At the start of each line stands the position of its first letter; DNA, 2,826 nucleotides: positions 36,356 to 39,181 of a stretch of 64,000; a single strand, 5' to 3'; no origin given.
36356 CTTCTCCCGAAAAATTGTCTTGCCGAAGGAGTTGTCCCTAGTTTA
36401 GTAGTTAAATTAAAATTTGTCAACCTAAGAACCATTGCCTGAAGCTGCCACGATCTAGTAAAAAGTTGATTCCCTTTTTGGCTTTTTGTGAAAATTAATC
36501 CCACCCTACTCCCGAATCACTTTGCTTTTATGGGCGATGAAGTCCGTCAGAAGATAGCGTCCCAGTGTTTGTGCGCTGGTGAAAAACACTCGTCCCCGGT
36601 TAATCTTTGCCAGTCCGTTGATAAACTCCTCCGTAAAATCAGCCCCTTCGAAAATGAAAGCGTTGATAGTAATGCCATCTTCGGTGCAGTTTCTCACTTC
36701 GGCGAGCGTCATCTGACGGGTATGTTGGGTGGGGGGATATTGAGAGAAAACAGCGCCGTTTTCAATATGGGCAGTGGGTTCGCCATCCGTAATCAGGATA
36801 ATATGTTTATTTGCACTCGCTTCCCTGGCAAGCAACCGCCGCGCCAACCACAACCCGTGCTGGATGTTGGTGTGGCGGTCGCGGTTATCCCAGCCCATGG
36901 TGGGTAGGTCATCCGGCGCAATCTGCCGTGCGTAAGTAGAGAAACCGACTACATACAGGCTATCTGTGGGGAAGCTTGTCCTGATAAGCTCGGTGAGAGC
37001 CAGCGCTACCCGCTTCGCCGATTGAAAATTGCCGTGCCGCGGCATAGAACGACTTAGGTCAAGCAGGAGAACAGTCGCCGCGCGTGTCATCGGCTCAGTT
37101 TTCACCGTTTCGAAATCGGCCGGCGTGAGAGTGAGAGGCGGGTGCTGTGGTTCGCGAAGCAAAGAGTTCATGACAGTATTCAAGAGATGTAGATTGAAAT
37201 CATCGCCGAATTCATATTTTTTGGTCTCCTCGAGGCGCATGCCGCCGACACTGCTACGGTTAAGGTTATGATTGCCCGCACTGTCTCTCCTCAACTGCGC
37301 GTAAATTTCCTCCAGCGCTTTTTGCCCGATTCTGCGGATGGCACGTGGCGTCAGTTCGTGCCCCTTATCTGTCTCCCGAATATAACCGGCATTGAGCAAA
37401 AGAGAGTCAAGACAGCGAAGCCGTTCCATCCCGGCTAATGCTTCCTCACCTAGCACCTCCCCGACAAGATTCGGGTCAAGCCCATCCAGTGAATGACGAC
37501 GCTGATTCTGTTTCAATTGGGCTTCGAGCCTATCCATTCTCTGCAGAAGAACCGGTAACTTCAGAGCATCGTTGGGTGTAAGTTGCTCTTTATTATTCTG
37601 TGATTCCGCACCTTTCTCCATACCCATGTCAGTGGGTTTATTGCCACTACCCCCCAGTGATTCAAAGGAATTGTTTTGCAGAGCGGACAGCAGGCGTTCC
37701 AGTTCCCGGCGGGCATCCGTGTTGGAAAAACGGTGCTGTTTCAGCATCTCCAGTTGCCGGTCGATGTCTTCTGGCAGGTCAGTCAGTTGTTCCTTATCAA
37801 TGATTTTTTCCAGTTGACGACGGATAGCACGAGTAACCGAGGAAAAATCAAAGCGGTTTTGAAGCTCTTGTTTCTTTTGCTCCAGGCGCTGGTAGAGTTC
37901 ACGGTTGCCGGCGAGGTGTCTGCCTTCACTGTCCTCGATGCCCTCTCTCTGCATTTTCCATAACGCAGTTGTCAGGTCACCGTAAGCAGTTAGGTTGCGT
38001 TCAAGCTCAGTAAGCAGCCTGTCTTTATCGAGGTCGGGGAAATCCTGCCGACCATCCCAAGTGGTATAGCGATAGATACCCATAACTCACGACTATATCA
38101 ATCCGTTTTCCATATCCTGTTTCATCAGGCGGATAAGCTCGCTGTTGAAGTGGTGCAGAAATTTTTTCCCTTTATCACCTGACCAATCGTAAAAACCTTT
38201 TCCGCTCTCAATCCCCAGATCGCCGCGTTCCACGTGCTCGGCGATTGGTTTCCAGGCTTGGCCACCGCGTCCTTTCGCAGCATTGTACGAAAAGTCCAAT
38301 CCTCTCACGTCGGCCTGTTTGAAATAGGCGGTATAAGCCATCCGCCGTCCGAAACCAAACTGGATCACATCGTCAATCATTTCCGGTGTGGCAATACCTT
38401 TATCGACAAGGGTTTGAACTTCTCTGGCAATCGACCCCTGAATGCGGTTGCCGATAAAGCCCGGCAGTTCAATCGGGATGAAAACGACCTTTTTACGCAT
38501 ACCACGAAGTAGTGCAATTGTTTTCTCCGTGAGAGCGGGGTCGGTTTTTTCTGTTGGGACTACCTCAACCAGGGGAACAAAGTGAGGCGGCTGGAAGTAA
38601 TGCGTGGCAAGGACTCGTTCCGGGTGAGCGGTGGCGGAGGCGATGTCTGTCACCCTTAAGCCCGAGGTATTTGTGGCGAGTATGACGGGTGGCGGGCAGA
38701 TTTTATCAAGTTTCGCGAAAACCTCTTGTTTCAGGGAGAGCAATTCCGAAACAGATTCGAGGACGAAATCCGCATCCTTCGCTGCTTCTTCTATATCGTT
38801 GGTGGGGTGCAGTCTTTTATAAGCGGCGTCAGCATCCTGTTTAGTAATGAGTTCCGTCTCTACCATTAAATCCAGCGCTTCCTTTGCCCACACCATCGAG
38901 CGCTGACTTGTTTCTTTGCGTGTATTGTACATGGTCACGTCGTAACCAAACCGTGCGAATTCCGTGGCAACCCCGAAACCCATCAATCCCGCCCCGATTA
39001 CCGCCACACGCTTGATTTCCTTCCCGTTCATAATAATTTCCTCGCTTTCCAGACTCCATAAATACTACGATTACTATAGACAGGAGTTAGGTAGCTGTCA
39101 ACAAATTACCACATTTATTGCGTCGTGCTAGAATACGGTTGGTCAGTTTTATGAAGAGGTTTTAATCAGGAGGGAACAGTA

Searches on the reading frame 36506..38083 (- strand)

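Call 81: search_protein_families(library=pfam, proteins=[window:36506-38083:-], max_evalue=0.0001)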
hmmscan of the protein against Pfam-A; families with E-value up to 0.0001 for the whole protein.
window:36506-38083:- (525 aa): 2 families
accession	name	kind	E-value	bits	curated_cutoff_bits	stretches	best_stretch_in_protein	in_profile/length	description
PF13519.12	VWA_2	-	1.8e-09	38.6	27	1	337-435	1-107/107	von Willebrand factor type A domain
PF00092.34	VWA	-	2.8e-08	34.6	23.8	1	338-503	3-162/174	von Willebrand factor type A domain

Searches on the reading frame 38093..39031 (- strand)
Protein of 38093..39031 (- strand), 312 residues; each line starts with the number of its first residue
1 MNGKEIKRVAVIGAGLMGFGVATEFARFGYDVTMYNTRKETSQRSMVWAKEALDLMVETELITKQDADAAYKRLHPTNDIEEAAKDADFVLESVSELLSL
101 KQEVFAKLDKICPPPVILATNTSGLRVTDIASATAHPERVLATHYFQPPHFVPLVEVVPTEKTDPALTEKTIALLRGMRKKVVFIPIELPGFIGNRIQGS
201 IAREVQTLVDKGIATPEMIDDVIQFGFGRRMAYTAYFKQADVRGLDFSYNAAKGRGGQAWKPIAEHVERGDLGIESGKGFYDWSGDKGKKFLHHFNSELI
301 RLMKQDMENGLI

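Call 81: search_protein_families(library=pfam, proteins=[window:38093-39031:-], max_evalue=0.0001)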
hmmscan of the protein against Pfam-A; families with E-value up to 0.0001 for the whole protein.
window:38093-39031:- (312 aa): 5 families
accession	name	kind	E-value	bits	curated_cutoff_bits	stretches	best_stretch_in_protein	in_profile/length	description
PF02737.24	3HCDH_N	-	6.5e-56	189.5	22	1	9-184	2-176/180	3-hydroxyacyl-CoA dehydrogenase, NAD binding domain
PF00725.27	3HCDH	-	7e-15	55.8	22.1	1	191-283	1-97/97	3-hydroxyacyl-CoA dehydrogenase, C-terminal domain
PF03446.21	NAD_binding_2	-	2.6e-06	28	21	1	8-97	1-66/161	NAD binding domain of 6-phosphogluconate dehydrogenase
PF01210.29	NAD_Gly3P_dh_N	-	3.3e-06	27.6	23.1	1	9-127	2-108/158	NAD-dependent glycerol-3-phosphate dehydrogenase N-terminus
PF07992.20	Pyr_redox_2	-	7.2e-05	22.8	26.1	0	7-42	143-178/291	Pyridine nucleotide-disulphide oxidoreductase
